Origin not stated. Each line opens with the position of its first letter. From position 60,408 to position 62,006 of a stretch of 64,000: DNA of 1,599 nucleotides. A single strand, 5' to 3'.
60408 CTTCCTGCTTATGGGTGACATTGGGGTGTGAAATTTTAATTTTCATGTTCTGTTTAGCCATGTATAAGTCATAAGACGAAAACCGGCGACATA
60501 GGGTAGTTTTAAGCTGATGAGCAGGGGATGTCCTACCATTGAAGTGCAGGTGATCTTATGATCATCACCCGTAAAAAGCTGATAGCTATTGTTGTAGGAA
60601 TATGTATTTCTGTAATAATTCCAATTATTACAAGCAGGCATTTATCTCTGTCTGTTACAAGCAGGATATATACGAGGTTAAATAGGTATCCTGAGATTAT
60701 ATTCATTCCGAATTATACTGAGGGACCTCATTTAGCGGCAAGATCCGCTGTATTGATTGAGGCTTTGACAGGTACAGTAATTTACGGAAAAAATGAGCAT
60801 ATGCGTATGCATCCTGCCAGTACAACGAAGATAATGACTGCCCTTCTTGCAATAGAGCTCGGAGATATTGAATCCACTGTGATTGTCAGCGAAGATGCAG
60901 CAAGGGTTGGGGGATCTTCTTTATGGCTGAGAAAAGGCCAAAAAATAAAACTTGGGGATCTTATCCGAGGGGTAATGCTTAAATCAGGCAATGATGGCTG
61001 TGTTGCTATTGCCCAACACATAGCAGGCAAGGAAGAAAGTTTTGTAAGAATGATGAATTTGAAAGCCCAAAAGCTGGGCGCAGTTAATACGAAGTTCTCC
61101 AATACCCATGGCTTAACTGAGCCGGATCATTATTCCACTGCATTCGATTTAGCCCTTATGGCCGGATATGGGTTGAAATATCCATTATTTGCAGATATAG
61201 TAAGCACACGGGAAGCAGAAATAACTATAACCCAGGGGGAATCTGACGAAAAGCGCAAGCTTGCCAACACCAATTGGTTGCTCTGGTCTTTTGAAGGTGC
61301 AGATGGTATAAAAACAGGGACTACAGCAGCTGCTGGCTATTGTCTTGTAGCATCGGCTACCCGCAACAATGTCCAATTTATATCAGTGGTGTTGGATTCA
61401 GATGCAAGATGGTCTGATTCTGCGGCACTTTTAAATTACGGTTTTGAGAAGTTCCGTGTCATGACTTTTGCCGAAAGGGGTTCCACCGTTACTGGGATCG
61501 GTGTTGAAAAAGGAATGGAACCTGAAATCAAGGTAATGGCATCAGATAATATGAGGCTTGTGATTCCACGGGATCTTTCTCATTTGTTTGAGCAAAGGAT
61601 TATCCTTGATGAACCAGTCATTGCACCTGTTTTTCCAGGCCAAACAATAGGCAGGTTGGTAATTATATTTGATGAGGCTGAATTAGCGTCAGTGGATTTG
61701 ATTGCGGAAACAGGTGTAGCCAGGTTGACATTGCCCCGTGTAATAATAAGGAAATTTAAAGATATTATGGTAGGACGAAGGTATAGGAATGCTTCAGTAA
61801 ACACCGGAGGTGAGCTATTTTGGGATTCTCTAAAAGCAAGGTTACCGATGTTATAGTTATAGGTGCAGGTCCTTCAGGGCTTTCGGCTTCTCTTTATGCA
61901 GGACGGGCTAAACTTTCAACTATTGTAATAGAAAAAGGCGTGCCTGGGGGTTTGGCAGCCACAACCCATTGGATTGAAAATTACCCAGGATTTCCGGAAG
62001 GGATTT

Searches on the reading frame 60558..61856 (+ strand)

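Call 33: search_protein_families(library=pfam, proteins=[window:60558-61856:+], max_evalue=0.00001)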
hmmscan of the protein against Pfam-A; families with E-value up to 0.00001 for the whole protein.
window:60558-61856:+ (432 aa): 2 families
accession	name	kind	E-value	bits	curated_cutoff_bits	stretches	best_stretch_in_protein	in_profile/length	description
PF00768.25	Peptidase_S11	-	1.3e-68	231.5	27.6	1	55-282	6-238/239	D-alanyl-D-alanine carboxypeptidase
PF07943.18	PBP5_C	-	9.3e-11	42.2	21.2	1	300-387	2-89/91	Penicillin-binding protein 5, C-terminal domain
